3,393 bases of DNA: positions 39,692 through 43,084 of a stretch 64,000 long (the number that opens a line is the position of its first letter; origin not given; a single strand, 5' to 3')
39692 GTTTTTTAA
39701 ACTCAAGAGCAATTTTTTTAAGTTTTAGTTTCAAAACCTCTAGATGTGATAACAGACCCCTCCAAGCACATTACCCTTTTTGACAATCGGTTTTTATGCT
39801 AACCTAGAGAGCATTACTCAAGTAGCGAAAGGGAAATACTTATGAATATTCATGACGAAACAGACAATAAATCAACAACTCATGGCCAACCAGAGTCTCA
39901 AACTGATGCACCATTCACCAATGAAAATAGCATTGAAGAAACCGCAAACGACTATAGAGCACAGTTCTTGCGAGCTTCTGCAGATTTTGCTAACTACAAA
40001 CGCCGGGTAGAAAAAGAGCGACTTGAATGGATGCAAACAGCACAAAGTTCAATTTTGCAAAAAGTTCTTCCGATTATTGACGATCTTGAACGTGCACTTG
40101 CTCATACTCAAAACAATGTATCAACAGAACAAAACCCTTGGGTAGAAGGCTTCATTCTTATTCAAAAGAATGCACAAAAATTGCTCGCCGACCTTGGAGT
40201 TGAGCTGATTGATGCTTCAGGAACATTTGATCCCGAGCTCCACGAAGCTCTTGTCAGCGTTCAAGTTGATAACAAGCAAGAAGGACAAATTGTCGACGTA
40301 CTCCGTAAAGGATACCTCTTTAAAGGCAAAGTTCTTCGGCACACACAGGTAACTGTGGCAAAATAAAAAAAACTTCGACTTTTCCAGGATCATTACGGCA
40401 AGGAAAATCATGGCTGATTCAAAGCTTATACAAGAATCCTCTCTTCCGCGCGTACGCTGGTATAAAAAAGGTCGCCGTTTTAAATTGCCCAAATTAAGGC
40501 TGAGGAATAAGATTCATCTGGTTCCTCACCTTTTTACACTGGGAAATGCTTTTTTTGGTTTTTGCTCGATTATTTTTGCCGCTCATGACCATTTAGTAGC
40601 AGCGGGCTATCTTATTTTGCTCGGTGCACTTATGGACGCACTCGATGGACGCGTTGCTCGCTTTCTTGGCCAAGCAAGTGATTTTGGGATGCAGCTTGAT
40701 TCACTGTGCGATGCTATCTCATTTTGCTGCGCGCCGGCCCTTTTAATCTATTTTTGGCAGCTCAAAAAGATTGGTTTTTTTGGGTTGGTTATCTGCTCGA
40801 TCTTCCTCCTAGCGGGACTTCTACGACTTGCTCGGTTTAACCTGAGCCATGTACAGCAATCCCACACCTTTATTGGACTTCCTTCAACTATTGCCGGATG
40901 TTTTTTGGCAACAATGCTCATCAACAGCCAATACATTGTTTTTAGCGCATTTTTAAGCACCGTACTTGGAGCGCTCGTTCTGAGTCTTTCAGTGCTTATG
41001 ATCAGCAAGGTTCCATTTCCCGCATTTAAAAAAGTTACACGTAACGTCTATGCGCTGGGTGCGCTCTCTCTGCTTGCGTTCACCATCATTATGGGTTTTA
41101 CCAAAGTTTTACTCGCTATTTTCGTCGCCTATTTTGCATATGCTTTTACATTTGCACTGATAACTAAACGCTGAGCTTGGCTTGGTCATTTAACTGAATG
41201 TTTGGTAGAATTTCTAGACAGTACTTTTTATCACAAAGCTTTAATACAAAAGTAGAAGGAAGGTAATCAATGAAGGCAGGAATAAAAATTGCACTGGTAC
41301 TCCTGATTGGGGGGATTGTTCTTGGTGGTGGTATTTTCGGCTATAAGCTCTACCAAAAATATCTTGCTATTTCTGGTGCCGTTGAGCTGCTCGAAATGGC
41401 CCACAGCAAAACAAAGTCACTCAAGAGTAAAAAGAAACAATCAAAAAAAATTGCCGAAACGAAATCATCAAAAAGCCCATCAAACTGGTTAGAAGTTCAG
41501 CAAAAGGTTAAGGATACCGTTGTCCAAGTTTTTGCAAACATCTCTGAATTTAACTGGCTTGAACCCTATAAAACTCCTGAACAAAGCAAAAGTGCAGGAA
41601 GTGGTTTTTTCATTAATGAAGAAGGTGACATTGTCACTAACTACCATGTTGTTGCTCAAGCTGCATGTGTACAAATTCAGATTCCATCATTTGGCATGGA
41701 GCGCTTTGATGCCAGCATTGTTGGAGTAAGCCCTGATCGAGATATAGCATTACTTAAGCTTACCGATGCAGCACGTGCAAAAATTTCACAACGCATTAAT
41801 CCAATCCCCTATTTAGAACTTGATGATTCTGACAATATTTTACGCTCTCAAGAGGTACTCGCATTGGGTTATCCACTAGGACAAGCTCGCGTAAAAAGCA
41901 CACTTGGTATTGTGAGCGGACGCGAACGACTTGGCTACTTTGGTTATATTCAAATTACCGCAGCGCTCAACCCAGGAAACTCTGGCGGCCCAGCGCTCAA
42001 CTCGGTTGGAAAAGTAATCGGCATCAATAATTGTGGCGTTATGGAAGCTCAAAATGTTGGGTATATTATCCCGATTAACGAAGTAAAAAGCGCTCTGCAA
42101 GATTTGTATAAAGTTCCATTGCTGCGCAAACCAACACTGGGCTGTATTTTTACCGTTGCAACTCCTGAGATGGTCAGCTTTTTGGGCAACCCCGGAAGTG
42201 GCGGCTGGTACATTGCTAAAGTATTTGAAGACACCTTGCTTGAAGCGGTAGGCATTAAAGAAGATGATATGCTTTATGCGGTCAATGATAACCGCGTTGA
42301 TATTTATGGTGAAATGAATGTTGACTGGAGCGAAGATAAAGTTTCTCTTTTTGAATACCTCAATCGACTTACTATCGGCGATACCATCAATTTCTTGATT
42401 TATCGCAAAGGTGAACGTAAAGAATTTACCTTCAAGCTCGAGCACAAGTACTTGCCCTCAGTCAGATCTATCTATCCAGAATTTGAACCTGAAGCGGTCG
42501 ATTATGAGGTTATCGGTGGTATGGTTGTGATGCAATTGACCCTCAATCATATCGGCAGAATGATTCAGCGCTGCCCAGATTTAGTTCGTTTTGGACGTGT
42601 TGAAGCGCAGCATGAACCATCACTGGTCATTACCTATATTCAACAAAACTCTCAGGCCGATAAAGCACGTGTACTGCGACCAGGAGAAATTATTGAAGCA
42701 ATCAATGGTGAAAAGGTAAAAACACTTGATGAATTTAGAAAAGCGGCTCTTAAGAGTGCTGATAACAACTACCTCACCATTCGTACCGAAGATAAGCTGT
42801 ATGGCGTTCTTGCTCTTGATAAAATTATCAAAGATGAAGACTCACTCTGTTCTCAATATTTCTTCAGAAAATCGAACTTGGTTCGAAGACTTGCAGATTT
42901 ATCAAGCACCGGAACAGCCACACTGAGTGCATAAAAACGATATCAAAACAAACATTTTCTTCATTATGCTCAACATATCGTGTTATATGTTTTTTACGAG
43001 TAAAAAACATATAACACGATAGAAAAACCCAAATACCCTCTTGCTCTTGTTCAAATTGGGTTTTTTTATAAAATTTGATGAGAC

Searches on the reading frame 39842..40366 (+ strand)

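Call 11: search_protein_families(library=pfam, proteins=[window:39842-40366:+], max_evalue=0.00001)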
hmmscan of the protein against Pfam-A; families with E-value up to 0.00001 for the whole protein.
window:39842-40366:+ (174 aa): 1 family
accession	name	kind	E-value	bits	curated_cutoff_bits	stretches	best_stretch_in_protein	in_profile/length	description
PF01025.24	GrpE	-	2.3e-39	135.2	25.8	1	28-174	20-165/165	GrpE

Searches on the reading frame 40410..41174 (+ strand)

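Call 11: search_protein_families(library=pfam, proteins=[window:40410-41174:+], max_evalue=0.00001)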
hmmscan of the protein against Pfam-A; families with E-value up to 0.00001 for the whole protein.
window:40410-41174:+ (254 aa): 1 family
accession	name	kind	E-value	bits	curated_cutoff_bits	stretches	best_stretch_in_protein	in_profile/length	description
PF01066.26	CDP-OH_P_transf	-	2.4e-18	67.4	22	1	37-185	2-141/152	CDP-alcohol phosphatidyltransferase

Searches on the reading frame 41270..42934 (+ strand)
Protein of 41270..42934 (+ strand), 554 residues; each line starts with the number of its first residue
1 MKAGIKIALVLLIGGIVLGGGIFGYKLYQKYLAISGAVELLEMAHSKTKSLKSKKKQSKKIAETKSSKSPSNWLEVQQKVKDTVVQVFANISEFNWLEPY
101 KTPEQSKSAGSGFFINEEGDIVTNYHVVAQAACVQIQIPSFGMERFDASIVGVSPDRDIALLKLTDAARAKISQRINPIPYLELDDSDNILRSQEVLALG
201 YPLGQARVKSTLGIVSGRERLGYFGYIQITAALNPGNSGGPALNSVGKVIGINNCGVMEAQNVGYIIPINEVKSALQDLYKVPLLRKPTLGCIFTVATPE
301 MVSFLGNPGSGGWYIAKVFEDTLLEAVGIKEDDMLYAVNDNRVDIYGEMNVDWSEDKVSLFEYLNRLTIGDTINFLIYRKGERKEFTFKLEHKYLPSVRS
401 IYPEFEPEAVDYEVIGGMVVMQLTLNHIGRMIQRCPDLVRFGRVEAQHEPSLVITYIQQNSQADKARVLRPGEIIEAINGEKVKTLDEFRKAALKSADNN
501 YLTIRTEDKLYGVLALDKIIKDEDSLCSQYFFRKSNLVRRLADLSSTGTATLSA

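Call 11: search_protein_families(library=pfam, proteins=[window:41270-42934:+], max_evalue=0.00001)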
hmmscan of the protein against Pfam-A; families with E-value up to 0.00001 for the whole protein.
window:41270-42934:+ (554 aa): 5 families
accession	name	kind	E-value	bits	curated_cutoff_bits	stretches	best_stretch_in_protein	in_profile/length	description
PF13365.12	Trypsin_2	-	6.6e-30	105.2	27.6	1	110-252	1-144/144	Trypsin-like peptidase domain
PF00089.32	Trypsin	-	3.7e-13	50.3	20.6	1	107-274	24-218/220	Trypsin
PF13180.12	PDZ_2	-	1.4e-11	45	27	0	294-390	7-80/80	PDZ domain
PF17820.7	PDZ_6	-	3.1e-08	33.7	27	0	453-492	1-39/54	PDZ domain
PF00595.29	PDZ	-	2.5e-07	31.4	23.2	0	447-496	22-71/81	PDZ domain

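Call 17: find_related_loci(query=window:41270-42934:+, collection=genome_contigs, flank=1000)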
Query window:41270-42934:+ (554 aa) in genome_contigs; peptide patterns used: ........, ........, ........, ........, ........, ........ (x = any residue, [..] = any of these).
87 stretches matched a pattern; 26 encode a relative of the query (tblastn E <= 1e-3); 26 distinct loci.
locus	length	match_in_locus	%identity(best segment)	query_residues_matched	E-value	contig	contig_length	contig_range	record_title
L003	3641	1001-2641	94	1-546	0e+0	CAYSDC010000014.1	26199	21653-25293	MAG TPA_asm: uncultured Pseudomonadota bacterium isolate SRP285395_co2_342 genome assembly, contig: NODE_2974_length_261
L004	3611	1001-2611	67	9-549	0e+0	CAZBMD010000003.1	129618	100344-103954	MAG TPA_asm: uncultured Pseudomonadota bacterium isolate SRP286056_co2_83 genome assembly, contig: NODE_110_length_12961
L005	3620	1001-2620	62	7-541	0e+0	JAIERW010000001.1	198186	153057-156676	MAG: Candidatus Babeliales bacterium isolate co.spades.METABAT.1kb_160 c_000000445094, whole genome shotgun sequence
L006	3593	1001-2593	62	10-543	0e+0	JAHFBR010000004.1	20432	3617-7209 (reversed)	MAG: bacterium isolate nzgw202 NODE_2399_length_20433_cov_2.906853, whole genome shotgun sequence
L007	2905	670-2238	64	32-542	0e+0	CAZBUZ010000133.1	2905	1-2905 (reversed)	MAG TPA_asm: uncultured Pseudomonadota bacterium isolate SRP239243_co1_192 genome assembly, contig: NODE_60341_length_29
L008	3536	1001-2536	62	24-542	0e+0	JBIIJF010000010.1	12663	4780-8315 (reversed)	MAG: Candidatus Babeliales bacterium isolate ME2001-09-26pf_3300043571_group1_bin17 Rohwer_bin1428_scaffold_1120_c1, who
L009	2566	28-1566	62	23-542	0e+0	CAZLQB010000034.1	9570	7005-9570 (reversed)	MAG TPA_asm: uncultured Pseudomonadota bacterium isolate SRP272421_co4_433 genome assembly, contig: NODE_22720_length_95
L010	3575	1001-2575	61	8-541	0e+0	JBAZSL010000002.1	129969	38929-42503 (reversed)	MAG: Candidatus Babeliales bacterium isolate SO_2017_GW1_172 NODE_988_length_129969_cov_1.481046_OW334_2017, whole genom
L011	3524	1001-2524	48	25-541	2e-156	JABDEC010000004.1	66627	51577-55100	MAG: Candidatus Dependentiae bacterium isolate BWMinControl_Nextera38_MAG1 3300020911.a:Ga0207014_1004, whole genome sho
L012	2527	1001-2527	46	22-532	2e-161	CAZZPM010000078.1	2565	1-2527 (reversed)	MAG TPA_asm: uncultured Pseudomonadota bacterium isolate SRP219642_co8_77 genome assembly, contig: NODE_86622_length_256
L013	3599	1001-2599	45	5-541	3e-151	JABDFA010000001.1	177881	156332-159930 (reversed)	MAG: Candidatus Dependentiae bacterium isolate BWMinHeated_Nextera35_MAG3 3300020947.a:Ga0207103_10001, whole genome sho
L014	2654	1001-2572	63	5-538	0e+0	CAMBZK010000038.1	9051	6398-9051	MAG: candidate division TM6 bacterium UASB124 isolate LH-02apr19-240 genome assembly, contig: LH-02apr19-C18414, whole g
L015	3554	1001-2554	44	18-537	1e-148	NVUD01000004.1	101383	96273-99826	MAG: Candidatus Dependentiae bacterium isolate NORP98 Contig_source1383C_592, whole genome shotgun sequence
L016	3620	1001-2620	43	1-541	7e-146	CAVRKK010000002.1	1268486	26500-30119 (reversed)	MAG: uncultured bacterium isolate MFD05580.bin.1.97 genome assembly, contig: contig_40248, whole genome shotgun sequence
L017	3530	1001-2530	44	41-541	3e-143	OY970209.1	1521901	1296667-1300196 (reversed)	MAG: uncultured bacterium isolate MFD02579.bin.1.71 genome assembly, chromosome: 1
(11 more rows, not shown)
